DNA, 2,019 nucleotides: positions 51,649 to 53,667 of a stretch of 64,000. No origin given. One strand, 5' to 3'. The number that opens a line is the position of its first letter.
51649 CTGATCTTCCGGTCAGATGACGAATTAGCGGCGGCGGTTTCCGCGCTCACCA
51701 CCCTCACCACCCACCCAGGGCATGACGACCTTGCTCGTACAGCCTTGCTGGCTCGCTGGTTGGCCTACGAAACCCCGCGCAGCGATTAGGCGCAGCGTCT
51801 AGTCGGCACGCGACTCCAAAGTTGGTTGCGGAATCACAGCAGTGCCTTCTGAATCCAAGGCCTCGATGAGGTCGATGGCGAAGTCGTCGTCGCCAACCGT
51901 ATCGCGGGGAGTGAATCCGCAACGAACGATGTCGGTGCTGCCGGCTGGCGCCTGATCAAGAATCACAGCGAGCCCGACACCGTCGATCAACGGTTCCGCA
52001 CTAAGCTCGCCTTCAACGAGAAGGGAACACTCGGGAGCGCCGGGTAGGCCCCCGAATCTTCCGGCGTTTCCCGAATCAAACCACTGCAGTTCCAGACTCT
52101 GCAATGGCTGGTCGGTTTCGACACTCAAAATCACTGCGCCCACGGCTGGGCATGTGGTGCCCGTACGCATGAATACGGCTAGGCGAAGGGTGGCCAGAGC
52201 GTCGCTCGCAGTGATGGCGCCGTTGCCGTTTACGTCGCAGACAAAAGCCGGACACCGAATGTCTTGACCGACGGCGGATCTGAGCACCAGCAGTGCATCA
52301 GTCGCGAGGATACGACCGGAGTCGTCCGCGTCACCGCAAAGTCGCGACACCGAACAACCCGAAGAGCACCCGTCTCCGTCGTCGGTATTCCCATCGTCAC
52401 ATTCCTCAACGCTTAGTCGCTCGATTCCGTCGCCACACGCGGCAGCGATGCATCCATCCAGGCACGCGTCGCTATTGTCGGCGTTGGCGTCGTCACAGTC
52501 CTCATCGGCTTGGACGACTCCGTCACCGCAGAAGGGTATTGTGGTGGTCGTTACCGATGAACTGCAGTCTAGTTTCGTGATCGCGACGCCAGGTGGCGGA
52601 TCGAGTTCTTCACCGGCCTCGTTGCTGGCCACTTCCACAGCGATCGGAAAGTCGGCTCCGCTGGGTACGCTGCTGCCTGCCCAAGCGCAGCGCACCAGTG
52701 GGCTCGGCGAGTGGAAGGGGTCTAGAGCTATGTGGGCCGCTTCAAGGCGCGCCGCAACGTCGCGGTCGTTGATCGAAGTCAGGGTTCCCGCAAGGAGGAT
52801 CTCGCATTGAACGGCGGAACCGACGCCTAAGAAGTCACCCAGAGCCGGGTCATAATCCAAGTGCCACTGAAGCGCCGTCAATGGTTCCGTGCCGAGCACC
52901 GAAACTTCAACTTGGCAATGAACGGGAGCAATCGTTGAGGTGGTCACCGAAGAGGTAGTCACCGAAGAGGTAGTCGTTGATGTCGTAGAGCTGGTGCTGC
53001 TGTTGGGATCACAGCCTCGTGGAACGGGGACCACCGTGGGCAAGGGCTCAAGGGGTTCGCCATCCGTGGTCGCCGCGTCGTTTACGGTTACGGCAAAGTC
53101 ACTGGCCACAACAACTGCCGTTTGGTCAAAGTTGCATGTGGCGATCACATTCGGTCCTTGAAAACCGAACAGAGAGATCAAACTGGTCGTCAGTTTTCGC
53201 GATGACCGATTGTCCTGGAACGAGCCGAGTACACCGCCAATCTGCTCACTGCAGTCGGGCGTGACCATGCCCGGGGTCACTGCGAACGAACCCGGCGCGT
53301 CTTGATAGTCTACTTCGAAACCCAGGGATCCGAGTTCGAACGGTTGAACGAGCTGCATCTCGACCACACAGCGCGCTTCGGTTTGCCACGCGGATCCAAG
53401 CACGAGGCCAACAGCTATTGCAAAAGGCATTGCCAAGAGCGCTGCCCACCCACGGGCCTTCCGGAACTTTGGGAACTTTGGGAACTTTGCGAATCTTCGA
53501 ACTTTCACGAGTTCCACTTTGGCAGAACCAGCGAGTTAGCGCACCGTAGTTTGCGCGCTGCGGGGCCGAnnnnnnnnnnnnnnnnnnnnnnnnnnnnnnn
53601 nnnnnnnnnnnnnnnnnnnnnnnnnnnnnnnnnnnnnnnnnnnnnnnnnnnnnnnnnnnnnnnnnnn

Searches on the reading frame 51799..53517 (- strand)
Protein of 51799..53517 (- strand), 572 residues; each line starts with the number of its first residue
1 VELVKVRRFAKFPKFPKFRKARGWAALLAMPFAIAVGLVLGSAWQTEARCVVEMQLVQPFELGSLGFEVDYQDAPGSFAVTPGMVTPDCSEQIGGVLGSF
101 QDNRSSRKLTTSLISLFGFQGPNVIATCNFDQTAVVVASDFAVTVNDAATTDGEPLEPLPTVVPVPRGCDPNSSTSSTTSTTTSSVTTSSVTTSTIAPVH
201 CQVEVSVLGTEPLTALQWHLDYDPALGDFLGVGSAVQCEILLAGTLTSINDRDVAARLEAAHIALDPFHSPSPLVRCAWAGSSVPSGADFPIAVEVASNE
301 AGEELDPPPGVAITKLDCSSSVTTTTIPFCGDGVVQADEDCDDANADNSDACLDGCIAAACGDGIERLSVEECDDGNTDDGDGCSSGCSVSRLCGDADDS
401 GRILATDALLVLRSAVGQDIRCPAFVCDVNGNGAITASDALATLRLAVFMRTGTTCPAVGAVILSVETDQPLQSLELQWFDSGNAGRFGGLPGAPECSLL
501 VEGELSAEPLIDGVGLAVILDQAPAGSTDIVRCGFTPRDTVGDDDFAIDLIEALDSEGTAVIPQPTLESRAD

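Call 8: search_protein_families(library=pfam, proteins=[window:51799-53517:-], max_evalue=1)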
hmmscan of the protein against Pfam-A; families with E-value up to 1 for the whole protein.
window:51799-53517:- (572 aa): 2 families
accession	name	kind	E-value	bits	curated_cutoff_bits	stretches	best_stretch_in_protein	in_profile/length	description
PF13948.11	DUF4215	-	4.1e-10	40.2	27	2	324-356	15-46/47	Domain of unknown function (DUF4215)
PF00404.24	Dockerin_1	-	1.2e-05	25.8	22.9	1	395-441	2-50/57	Dockerin type I domain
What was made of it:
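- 52150..52341 (-): Dockerin module inside the 572-aa modular protein (gene 51799-53517). Both repeats are canonical and four Cys are present. It directly abuts the third cohesin-like module. Pfam Dockerin_1 scores 25.8 bits, above the 22.9 cut-off (call 8).
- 52348..52548 (-): Cysteine-rich acidic repeats (DUF4215 / myxo_disulf_rpt) that link the cohesin-like modules to the dockerin in the 572-aa protein. Pfam DUF4215 at E 4e-10 (call 8).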

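Call 9: search_protein_families(library=ncbifam, proteins=[window:51799-53517:-], max_evalue=1)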
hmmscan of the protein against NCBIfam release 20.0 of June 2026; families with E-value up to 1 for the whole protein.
window:51799-53517:- (572 aa): 1 family
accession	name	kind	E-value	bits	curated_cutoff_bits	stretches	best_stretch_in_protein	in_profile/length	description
TIGR02232.1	myxo_disulf_rpt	repeat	9.7e-12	44.5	20.8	2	360-390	3-32/38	cysteine-rich acidic repeat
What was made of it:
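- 52348..52548 (-): TIGR02232 at E 1e-11 (call 9).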

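Call 61: find_encoding_contigs(protein=window:51799-53517:-, flank=3000, max_places=3)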
Protein window:51799-53517:- (572 aa): no gene with exactly this product is on record in the collection.
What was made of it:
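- Tried and rejected: The 572-aa protein, as I delimited it, is not on record, probably because its start codon was called differently (call 61).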

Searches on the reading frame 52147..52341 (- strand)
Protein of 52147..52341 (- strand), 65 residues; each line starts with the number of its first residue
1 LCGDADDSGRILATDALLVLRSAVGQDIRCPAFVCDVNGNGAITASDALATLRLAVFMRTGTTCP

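Call 15: search_solved_structures(query=window:52147-52341:-, max_evalue=10, show_alignments=3)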
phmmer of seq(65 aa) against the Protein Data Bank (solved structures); distinct sequences matched with E-value up to 10: 20.
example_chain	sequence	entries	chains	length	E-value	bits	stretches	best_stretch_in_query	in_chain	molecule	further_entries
8x39_A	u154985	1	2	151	0.00034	24.1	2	2-62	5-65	Serine protease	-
8x3a_A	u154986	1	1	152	0.00035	24.1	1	2-62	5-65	Serine protease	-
4uyp_B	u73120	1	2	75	0.015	18.9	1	2-50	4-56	Cellulosomal scaffoldin adaptor protein B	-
4uyq_B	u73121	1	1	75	0.026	18.2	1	2-50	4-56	Cellulosomal scaffoldin adaptor protein B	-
2mte_A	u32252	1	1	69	0.027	18.2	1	1-53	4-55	Cellulose 1,4-beta-cellobiosidase (reducing end) CelS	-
1daq_A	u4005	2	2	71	0.029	18.1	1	1-53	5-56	ENDOGLUCANASE SS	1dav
2ccl_B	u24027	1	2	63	0.067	16.9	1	1-53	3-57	ENDO-1,4-BETA-XYLANASE Y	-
6kgc_B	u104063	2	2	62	0.16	15.7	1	2-52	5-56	And cellulose-binding endoglucanase family 9 CelL ortholog dockerin domain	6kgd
6kge_D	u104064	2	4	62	0.2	15.4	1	2-52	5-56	And cellulose-binding endoglucanase family 9 CelL ortholog dockerin domain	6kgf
2mf8_A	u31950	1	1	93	0.21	15.3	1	8-46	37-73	Myelin transcription factor 1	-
1ohz_B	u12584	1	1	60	0.23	15.2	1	3-53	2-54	ENDO-1,4-BETA-XYLANASE Y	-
6kg9_A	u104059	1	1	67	0.24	15.2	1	2-52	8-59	And cellulose-binding endoglucanase family 9 CelL ortholog dockerin domain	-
1qjt_A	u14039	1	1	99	0.42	14.4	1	4-61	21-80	EPIDERMAL GROWTH FACTOR RECEPTOR SUBSTRATE SUBSTRATE 15, EPS15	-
2na0_A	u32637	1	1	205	0.6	13.9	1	17-53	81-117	Guanylyl cyclase-activating protein 1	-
4fl4_A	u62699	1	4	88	0.78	13.6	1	3-53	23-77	Glycoside hydrolase family 9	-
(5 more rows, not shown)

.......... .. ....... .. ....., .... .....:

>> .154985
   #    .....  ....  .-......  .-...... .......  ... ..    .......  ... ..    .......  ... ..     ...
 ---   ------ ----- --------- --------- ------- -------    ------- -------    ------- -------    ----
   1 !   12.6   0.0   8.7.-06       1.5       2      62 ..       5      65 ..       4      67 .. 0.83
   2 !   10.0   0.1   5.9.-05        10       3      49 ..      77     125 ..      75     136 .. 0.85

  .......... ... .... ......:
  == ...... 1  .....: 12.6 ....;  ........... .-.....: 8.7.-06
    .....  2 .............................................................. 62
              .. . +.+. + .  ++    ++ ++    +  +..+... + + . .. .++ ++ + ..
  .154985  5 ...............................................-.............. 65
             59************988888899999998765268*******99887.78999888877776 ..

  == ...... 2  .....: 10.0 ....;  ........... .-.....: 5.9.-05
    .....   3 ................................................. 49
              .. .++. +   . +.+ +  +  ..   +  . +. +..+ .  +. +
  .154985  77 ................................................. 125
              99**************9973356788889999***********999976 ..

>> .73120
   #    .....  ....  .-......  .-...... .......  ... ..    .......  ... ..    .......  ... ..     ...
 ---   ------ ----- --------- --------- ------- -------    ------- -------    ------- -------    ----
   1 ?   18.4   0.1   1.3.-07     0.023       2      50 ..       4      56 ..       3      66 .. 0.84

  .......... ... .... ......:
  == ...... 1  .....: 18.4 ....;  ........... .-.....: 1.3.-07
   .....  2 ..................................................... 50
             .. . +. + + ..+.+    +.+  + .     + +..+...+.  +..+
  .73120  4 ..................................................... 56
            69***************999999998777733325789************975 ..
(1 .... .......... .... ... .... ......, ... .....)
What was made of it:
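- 52150..52341 (-): The top PDB sequence hits are dockerins: 8x39 at E 3e-4, then 4uyp, 1daq and 1ohz (call 15).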
